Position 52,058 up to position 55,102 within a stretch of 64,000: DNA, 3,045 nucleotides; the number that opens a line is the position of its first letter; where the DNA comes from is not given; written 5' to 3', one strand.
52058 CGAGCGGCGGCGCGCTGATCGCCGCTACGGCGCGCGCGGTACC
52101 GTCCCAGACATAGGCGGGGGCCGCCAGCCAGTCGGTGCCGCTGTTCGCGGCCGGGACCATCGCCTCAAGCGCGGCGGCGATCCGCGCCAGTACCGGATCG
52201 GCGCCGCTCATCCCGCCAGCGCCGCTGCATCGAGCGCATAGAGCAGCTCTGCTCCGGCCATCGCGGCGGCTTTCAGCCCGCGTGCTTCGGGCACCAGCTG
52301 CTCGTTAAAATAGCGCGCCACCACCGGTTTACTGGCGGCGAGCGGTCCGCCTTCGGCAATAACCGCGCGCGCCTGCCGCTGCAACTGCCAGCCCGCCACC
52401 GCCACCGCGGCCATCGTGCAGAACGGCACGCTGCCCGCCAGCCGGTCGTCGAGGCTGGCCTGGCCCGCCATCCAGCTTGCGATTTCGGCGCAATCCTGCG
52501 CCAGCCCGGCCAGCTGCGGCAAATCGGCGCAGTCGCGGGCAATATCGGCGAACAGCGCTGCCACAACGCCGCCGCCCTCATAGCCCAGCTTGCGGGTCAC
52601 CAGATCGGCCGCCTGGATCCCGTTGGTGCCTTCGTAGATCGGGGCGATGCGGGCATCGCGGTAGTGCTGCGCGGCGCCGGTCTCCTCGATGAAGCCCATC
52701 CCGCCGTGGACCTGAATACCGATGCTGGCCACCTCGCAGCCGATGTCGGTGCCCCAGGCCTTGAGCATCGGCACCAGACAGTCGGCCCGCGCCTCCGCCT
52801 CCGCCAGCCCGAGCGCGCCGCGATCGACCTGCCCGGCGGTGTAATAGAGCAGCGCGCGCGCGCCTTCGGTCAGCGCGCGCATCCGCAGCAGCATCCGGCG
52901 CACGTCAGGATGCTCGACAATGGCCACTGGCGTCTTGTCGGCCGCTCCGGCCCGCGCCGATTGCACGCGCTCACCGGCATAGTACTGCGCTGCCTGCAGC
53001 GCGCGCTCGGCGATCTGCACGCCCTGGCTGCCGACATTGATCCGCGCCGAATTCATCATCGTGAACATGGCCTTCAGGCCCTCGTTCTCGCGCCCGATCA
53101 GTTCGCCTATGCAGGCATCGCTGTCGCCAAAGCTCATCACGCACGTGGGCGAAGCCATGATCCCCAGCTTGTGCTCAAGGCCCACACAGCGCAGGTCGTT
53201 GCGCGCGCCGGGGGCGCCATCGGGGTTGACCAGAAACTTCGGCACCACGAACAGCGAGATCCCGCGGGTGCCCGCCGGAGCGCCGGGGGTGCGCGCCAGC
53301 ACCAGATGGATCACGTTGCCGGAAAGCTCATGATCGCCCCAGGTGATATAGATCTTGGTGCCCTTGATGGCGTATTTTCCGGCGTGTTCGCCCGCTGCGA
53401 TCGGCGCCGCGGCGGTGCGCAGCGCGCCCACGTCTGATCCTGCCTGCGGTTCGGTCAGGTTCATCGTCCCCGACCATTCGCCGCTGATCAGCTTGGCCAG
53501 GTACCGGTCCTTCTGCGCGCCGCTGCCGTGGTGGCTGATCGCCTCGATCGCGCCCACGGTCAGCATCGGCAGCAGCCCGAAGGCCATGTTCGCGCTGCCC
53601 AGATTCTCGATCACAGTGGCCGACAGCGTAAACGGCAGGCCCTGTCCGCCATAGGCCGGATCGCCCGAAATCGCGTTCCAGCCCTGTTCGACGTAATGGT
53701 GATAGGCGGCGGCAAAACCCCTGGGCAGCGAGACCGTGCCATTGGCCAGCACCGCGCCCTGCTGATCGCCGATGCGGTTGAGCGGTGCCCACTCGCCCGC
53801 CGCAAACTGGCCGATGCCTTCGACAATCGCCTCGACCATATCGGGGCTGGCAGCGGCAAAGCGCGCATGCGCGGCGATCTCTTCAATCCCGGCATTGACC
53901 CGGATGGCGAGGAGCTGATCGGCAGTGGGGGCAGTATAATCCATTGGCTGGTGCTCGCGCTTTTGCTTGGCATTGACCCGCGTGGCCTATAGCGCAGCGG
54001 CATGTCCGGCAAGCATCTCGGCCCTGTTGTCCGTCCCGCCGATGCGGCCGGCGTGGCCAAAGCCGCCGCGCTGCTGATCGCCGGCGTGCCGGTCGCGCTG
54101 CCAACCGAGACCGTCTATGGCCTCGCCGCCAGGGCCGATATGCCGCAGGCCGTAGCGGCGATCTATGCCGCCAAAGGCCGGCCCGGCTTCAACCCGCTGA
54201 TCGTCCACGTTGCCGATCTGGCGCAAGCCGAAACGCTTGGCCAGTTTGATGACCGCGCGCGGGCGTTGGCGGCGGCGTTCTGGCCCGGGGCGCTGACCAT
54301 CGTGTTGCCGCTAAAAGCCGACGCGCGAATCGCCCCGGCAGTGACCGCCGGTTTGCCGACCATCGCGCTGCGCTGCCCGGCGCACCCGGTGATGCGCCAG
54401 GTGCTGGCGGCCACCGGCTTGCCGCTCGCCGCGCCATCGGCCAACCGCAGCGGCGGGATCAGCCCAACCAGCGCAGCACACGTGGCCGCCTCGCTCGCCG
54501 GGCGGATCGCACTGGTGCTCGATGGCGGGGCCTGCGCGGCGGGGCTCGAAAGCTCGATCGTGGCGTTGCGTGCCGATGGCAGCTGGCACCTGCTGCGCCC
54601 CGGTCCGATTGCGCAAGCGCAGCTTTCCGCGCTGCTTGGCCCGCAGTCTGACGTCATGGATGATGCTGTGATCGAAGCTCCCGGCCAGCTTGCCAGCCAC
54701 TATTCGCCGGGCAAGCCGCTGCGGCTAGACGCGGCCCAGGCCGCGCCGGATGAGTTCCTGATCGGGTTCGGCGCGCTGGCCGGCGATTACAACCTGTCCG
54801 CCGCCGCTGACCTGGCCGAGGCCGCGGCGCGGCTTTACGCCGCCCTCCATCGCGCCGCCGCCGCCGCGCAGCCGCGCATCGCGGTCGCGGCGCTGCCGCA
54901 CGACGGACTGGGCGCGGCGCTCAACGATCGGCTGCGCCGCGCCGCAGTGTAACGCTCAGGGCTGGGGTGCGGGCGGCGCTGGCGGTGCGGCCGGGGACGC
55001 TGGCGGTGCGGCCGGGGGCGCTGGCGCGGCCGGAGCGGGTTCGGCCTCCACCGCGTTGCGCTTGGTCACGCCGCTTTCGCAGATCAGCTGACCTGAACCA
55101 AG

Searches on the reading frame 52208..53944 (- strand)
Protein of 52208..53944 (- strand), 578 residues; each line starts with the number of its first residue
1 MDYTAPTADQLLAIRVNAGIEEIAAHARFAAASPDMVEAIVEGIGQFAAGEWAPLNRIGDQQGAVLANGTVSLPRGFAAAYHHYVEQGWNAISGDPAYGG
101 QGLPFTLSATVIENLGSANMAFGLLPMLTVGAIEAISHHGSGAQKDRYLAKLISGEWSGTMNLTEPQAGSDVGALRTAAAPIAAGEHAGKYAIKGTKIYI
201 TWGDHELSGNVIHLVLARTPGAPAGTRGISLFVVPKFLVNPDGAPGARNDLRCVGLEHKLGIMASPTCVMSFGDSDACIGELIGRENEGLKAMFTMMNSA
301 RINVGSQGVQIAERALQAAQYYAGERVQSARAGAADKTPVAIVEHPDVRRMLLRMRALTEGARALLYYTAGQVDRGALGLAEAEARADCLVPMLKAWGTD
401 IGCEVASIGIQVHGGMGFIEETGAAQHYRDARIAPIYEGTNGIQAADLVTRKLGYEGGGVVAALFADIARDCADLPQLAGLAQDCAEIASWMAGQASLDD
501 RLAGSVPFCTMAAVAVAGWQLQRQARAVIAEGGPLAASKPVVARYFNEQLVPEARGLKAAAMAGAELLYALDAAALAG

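Call 11: search_protein_families(library=pfam, proteins=[window:52208-53944:-])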
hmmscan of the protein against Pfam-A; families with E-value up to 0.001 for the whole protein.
window:52208-53944:- (578 aa): 6 families
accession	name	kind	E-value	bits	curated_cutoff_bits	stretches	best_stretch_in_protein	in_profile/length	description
PF00441.29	Acyl-CoA_dh_1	-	1.5e-24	87.3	22.4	1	287-449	1-146/150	Acyl-CoA dehydrogenase, C-terminal domain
PF02771.21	Acyl-CoA_dh_N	-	5.4e-13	49.8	22.9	1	80-156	36-113/113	Acyl-CoA dehydrogenase, N-terminal domain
PF12806.12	Acyl-CoA_dh_C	-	2.6e-11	44.2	30.3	1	477-572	20-124/124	Acetyl-CoA dehydrogenase C-terminal like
PF02770.24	Acyl-CoA_dh_M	-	2.5e-10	40.8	33.3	1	161-273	2-95/97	Acyl-CoA dehydrogenase, middle domain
PF08028.16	Acyl-CoA_dh_2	-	1.1e-05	26.2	22.7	1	306-441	5-133/134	Acyl-CoA dehydrogenase, C-terminal domain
PF22924.1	ACOX_C_alpha1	-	1.1e-05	25.8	27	1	296-443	3-159/169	Acyl-CoA oxidase, C-alpha1 domain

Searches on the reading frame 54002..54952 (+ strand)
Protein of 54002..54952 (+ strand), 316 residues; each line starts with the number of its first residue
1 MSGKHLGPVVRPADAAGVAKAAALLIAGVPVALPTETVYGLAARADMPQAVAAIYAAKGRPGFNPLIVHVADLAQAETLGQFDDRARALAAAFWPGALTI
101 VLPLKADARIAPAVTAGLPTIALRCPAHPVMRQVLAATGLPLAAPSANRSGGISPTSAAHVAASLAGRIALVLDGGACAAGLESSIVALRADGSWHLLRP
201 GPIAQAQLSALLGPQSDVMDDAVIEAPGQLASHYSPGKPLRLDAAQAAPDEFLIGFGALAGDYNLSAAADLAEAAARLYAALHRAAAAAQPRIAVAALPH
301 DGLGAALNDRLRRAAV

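Call 11: search_protein_families(library=pfam, proteins=[window:54002-54952:+])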
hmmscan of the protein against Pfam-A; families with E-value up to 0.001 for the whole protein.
window:54002-54952:+ (316 aa): 2 families
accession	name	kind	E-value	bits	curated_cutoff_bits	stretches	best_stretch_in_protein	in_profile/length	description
PF01300.24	Sua5_yciO_yrdC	-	8.4e-53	178.9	25.1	1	25-201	3-178/178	Telomere recombination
PF03481.19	Sua5_C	-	5.9e-15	56.5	22.9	1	204-315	2-135/136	Threonylcarbamoyl-AMP synthase, C-terminal domain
